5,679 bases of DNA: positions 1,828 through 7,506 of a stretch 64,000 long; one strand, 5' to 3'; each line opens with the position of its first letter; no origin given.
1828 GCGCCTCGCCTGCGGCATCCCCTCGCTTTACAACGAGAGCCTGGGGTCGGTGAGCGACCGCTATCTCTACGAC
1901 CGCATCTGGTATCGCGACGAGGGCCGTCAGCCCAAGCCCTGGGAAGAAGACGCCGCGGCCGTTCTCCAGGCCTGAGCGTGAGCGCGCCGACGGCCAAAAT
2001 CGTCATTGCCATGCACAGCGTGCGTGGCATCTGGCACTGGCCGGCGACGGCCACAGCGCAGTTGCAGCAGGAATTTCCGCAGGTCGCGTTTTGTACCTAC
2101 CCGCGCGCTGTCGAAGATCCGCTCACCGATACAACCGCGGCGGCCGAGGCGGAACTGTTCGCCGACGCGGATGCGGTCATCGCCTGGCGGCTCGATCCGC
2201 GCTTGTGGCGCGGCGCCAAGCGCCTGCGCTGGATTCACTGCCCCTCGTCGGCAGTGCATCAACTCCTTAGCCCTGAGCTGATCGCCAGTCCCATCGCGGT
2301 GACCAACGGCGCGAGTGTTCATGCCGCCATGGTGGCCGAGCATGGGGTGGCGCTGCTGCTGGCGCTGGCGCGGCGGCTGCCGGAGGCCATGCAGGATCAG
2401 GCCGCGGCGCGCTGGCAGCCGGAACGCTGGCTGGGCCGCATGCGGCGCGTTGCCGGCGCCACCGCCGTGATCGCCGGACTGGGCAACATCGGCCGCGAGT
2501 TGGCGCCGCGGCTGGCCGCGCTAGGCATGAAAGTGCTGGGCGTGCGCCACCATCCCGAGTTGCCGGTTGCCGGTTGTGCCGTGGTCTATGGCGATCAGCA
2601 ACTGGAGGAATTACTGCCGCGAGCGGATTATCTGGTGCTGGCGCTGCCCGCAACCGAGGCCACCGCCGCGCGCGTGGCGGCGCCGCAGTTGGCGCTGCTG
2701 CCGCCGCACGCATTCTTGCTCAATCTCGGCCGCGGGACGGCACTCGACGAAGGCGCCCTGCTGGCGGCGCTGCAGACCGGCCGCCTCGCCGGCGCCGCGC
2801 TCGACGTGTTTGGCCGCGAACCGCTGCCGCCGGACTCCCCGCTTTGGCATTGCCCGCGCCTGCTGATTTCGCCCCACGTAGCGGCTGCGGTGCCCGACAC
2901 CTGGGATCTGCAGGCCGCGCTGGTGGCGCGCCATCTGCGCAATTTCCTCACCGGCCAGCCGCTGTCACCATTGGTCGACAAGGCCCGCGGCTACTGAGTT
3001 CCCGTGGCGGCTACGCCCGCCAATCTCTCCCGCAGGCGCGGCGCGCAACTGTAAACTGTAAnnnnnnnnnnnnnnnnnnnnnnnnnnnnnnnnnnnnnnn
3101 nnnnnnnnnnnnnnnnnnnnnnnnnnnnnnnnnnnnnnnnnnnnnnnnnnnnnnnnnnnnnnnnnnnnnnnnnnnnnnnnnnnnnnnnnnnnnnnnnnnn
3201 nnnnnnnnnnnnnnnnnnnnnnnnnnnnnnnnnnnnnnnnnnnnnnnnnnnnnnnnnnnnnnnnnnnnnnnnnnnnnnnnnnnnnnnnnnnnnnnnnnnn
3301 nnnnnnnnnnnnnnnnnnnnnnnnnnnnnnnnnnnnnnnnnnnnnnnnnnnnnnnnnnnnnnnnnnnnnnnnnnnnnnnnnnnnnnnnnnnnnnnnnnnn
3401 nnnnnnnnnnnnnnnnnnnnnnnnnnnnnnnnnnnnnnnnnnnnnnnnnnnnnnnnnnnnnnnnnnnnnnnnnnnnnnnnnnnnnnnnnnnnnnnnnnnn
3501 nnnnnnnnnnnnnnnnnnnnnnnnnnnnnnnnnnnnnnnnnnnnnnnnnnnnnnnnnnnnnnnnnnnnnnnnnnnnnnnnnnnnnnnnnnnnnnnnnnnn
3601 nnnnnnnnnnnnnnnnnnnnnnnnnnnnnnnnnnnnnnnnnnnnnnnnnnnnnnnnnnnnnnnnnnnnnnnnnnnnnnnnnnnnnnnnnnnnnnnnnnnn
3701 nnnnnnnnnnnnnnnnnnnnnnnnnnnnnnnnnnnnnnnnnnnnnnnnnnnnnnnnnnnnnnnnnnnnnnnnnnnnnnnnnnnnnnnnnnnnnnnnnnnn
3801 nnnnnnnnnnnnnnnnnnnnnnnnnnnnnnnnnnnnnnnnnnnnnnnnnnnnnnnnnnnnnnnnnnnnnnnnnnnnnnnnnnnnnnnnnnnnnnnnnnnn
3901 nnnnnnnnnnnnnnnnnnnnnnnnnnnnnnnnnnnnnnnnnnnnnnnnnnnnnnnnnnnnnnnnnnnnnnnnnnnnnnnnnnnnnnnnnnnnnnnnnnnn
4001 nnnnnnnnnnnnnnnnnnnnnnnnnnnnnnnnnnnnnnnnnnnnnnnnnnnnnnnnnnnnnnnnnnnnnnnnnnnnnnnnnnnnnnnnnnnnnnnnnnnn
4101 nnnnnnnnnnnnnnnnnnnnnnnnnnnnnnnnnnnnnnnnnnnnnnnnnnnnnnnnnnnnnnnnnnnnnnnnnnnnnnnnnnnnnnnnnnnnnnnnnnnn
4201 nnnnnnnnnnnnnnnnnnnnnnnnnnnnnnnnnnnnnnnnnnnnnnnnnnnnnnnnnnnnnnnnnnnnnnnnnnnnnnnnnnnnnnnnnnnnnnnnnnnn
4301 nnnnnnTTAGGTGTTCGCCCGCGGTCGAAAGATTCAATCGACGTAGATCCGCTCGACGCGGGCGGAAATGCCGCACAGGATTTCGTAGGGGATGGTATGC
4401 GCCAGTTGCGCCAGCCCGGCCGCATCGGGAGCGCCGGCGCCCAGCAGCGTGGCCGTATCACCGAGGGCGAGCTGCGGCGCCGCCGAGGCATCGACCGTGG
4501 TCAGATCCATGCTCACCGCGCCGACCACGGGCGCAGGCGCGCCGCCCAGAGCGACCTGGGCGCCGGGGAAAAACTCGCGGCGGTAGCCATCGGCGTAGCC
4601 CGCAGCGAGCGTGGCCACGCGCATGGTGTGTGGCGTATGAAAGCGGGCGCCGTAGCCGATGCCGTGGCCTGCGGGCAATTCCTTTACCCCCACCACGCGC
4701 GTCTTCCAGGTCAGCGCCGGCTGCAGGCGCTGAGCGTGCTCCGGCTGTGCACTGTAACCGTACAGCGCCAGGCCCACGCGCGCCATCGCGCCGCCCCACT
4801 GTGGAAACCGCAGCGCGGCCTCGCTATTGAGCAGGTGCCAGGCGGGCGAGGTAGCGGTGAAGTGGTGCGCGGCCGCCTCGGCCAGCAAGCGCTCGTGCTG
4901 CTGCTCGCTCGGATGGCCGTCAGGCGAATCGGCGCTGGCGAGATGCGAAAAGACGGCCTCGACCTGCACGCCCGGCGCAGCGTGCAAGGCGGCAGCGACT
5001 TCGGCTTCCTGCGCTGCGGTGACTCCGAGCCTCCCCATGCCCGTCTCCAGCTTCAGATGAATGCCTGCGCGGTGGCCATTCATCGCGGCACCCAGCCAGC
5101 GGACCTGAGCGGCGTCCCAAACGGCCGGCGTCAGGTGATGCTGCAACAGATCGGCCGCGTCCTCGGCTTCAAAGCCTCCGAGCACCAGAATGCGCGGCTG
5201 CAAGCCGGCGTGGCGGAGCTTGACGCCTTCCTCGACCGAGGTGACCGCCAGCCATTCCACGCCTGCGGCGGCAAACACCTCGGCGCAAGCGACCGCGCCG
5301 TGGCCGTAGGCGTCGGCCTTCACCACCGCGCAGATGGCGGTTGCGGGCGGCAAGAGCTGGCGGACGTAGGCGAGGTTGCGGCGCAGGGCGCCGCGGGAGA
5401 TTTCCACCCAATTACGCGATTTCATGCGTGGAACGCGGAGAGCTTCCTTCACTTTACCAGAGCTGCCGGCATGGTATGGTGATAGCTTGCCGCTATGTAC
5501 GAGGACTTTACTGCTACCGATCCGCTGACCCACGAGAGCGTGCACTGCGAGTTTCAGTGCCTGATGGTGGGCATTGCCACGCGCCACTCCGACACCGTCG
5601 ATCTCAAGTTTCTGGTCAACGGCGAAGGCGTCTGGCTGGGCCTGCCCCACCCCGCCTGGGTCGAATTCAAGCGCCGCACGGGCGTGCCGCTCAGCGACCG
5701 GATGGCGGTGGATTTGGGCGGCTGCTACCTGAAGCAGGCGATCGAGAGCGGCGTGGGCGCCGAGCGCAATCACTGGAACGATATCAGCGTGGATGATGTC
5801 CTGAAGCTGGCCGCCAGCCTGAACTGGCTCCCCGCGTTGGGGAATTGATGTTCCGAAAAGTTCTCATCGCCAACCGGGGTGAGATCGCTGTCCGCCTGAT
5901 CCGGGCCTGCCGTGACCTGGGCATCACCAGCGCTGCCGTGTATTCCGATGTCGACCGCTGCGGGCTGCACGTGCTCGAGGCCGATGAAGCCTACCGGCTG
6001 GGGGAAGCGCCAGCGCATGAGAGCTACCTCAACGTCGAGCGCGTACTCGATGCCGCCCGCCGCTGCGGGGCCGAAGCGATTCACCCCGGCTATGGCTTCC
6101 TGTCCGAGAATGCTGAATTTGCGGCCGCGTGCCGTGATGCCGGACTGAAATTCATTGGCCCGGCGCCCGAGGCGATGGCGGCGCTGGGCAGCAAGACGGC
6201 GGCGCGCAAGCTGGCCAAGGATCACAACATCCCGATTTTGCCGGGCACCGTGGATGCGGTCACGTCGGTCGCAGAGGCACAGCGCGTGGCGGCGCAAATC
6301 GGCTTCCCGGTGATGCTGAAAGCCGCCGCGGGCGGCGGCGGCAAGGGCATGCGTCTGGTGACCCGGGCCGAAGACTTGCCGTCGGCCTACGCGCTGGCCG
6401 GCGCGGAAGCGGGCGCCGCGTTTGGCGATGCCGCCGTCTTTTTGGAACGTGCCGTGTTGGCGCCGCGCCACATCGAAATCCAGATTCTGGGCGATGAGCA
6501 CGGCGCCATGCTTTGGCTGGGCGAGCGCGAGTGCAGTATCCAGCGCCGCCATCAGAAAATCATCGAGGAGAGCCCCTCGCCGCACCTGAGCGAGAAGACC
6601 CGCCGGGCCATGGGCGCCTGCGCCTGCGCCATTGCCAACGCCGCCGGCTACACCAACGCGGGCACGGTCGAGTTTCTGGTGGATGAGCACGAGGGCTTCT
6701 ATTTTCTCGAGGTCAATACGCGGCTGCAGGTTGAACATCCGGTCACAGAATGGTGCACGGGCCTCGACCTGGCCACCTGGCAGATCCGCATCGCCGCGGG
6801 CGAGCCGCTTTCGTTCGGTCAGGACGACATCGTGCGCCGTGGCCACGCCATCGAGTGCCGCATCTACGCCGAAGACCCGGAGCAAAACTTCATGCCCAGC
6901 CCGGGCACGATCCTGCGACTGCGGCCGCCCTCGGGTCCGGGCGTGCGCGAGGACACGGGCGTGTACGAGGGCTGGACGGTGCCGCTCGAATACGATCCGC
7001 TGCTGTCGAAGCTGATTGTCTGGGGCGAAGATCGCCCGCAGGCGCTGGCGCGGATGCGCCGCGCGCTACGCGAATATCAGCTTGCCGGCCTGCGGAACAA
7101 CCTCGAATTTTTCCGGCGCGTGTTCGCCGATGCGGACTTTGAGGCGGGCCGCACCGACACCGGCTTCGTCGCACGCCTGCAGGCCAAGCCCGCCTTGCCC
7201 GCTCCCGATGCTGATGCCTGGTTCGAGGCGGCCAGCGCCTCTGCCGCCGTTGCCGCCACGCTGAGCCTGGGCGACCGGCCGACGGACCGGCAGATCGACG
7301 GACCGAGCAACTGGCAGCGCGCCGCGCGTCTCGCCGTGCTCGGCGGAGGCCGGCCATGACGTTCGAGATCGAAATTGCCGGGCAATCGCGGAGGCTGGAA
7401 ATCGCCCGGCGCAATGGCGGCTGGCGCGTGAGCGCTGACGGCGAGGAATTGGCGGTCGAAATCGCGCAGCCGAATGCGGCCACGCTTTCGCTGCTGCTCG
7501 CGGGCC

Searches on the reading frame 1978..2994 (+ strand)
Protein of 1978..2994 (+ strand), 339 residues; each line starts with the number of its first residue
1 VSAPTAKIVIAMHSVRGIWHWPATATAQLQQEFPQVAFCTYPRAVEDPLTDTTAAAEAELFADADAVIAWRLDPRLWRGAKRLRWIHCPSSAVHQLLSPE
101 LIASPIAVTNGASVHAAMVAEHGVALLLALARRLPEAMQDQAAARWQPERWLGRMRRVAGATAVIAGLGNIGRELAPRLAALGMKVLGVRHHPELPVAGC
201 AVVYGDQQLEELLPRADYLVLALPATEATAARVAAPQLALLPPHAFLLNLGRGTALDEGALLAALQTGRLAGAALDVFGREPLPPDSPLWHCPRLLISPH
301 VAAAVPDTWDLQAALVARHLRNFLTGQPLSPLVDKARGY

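Call 95: search_protein_families(library=pfam, proteins=[window:1978-2994:+], max_evalue=0.00001)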
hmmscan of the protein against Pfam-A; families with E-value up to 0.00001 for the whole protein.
window:1978-2994:+ (339 aa): 1 family
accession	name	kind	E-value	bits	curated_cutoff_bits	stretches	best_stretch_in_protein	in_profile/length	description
PF02826.25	2-Hacid_dh_C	-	2.8e-49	167.3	25.1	1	124-302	1-178/178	D-isomer specific 2-hydroxyacid dehydrogenase, NAD binding domain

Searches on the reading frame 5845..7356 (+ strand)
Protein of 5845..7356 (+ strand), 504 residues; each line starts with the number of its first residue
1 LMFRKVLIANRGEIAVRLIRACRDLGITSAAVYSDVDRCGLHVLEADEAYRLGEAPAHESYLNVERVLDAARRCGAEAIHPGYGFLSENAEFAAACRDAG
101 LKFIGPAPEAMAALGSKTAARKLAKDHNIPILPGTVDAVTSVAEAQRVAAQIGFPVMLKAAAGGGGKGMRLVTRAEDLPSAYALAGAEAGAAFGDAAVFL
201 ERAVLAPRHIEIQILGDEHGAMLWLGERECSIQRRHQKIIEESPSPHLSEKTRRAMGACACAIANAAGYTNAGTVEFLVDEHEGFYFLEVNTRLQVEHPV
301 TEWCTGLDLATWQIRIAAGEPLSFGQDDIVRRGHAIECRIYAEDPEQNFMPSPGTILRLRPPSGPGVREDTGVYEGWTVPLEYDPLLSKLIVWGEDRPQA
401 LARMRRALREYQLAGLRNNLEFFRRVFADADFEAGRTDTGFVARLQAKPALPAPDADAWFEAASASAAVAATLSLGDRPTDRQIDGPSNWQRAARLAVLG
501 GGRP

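Call 61: search_protein_families(library=pfam, proteins=[window:5845-7356:+], max_evalue=0.001)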
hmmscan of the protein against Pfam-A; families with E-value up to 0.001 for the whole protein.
window:5845-7356:+ (504 aa): 5 families
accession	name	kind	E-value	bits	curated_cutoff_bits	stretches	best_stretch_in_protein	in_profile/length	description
PF02786.22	CPSase_L_D2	-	6.9e-72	241.8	19.8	1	117-323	2-209/211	Carbamoyl-phosphate synthase L chain, ATP binding domain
PF00289.28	Biotin_carb_N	-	7.9e-45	152.3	25.5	1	2-111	1-110/110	Biotin carboxylase, N-terminal domain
PF02785.25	Biotin_carb_C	-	4.3e-39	133.4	32.4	1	337-443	1-107/108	Biotin carboxylase C-terminal domain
PF07478.18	Dala_Dala_lig_C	-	1.6e-09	38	24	1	145-292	28-174/204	D-ala D-ala ligase C-terminus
PF02222.28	ATP-grasp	-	1.3e-05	25.4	27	1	138-293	15-162/179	ATP-grasp domain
